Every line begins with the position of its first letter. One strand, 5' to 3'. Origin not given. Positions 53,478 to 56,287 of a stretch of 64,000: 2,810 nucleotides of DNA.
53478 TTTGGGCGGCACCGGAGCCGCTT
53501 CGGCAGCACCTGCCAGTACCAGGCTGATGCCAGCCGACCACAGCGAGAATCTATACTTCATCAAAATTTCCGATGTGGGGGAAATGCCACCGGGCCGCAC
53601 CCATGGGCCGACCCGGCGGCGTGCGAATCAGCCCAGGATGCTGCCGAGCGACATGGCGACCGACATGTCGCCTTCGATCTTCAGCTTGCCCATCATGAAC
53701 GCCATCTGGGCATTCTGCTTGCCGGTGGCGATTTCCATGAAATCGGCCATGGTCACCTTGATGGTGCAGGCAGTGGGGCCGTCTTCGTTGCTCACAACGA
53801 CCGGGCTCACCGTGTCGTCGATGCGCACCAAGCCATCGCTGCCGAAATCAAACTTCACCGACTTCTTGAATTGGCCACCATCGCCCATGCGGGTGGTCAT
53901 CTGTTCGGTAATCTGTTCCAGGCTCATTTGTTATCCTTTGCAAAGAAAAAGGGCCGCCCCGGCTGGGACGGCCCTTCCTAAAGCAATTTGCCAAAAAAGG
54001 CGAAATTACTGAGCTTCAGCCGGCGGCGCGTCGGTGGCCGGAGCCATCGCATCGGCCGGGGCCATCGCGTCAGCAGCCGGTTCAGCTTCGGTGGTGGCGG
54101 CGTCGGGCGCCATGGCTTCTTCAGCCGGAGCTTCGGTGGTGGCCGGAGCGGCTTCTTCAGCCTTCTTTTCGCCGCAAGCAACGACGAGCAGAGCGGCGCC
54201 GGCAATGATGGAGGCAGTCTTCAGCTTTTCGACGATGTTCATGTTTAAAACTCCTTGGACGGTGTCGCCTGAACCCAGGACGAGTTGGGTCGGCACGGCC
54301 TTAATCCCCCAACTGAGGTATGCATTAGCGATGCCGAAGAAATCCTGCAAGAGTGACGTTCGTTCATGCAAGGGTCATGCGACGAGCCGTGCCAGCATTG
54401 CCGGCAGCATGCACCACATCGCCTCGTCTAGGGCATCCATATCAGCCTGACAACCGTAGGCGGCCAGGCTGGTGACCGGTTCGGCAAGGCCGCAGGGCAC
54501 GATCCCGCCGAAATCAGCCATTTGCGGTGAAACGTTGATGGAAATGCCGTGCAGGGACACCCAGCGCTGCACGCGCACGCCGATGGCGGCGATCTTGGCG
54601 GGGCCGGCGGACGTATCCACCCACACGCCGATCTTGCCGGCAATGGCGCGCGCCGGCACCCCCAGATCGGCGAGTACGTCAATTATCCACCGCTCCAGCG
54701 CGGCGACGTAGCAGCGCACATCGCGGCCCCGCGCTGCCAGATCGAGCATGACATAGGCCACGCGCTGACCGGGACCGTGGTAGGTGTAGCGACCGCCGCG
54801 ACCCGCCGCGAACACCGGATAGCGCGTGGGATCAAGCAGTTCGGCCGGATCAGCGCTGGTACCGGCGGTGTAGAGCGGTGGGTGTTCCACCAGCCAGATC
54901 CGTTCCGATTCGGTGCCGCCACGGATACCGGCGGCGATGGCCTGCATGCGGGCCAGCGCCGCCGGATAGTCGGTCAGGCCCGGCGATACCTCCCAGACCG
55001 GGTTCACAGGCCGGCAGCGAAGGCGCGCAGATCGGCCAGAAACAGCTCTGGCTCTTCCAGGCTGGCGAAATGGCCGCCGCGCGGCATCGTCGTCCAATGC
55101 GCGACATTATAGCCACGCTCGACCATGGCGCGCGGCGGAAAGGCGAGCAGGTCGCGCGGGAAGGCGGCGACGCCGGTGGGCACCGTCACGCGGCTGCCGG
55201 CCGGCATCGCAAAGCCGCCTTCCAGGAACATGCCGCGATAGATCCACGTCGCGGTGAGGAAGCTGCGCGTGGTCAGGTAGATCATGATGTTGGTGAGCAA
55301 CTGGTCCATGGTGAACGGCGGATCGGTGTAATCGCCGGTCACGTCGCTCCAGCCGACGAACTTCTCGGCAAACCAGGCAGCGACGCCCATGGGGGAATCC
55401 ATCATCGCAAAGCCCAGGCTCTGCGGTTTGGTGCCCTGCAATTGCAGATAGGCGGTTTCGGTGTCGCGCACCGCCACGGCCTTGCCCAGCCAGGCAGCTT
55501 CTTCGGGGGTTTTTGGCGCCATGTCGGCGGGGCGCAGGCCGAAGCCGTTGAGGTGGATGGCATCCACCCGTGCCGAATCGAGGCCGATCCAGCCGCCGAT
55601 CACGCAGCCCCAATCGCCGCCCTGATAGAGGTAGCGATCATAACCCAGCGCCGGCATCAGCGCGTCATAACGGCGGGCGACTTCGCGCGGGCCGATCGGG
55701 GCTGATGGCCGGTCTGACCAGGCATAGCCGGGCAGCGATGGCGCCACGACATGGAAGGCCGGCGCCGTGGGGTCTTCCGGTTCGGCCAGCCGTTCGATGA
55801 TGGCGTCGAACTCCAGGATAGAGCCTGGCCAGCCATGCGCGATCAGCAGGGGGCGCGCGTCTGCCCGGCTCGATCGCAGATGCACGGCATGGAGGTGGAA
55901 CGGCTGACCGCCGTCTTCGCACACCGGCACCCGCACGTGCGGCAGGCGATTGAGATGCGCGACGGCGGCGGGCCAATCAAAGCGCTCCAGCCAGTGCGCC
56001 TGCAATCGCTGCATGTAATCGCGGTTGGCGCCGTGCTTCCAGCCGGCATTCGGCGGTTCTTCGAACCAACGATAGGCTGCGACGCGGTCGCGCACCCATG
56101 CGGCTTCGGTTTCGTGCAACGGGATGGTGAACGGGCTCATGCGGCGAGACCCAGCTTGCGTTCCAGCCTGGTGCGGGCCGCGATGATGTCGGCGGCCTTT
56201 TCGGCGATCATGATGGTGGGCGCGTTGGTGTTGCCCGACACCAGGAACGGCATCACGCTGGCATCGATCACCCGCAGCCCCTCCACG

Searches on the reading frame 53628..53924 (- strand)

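Call 46: search_protein_families(library=pfam, proteins=[window:53628-53924:-], max_evalue=0.01)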
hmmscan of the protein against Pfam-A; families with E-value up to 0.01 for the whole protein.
window:53628-53924:- (98 aa): 2 families
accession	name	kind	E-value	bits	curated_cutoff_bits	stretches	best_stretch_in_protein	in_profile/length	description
PF02036.22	SCP2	-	1.2e-16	61.3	21.3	1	43-97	46-100/101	SCP-2 sterol transfer family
PF14864.11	Alkyl_sulf_C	-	0.00049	20.8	27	1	46-97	62-113/125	Alkyl sulfatase C-terminal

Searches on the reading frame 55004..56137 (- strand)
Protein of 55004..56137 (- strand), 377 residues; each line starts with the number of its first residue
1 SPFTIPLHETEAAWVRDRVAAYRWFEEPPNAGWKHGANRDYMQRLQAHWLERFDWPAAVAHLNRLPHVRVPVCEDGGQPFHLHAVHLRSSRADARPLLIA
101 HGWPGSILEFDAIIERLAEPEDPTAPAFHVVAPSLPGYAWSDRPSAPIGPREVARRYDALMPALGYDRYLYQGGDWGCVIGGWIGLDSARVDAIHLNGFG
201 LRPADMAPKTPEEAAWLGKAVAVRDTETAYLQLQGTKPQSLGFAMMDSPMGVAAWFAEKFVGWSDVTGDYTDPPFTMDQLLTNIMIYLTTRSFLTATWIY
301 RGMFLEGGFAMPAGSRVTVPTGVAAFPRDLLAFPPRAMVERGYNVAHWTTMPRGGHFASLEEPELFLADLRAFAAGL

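Call 46: search_protein_families(library=pfam, proteins=[window:55004-56137:-], max_evalue=0.01)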
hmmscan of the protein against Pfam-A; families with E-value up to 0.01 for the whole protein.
window:55004-56137:- (377 aa): 2 families
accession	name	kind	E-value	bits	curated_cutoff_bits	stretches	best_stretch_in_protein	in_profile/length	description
PF06441.18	EHN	-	8.7e-27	93.9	22.8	1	2-110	3-107/107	Epoxide hydrolase N terminus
PF00561.26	Abhydrolase_1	-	7.3e-12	45.9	25.8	1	96-203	2-105/245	alpha/beta hydrolase fold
